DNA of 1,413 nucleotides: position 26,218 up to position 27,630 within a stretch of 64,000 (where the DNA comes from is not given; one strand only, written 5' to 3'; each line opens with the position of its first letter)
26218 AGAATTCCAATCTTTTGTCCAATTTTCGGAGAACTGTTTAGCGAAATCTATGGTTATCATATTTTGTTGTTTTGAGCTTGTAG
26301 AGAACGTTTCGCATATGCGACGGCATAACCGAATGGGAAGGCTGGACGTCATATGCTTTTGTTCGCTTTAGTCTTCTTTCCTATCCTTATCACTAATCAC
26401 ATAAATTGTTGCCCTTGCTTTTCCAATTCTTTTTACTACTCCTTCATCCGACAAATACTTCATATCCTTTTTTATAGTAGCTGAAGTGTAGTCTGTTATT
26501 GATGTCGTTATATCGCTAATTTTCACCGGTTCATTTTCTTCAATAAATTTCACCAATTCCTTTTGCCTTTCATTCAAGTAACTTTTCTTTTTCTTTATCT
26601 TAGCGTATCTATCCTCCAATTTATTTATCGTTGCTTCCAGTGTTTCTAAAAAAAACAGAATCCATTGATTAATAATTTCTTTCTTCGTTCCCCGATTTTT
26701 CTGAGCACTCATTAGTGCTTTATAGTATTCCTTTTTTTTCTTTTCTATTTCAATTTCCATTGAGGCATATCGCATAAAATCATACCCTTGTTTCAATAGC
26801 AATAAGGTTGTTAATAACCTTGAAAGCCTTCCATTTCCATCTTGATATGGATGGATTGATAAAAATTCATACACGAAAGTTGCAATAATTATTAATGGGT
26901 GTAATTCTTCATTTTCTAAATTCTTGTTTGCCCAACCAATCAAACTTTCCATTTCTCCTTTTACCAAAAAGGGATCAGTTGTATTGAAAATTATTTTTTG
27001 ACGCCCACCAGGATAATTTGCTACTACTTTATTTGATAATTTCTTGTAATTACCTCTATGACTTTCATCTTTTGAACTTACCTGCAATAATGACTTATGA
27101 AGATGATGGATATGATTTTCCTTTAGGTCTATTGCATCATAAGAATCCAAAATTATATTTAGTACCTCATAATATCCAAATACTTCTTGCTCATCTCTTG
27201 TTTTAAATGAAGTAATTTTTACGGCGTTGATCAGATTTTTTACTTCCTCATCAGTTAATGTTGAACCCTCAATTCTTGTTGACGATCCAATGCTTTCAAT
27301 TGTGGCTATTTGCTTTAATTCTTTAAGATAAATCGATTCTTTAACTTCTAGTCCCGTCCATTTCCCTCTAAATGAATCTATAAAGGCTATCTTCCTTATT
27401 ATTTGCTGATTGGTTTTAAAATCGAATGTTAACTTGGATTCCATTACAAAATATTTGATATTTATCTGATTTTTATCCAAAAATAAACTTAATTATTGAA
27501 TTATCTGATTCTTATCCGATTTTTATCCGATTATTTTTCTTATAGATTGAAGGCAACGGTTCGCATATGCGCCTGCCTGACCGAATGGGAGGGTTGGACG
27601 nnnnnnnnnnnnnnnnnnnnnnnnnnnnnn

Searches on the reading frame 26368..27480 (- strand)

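Call 71: search_protein_families(library=pfam, proteins=[window:26368-27480:-], max_evalue=0.0001)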
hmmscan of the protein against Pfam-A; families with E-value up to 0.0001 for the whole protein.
window:26368-27480:- (370 aa): 1 family
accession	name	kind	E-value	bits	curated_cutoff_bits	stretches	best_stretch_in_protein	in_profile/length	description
PF02661.23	Fic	-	3.3e-16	60.3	24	1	119-228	2-93/93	Fic/DOC family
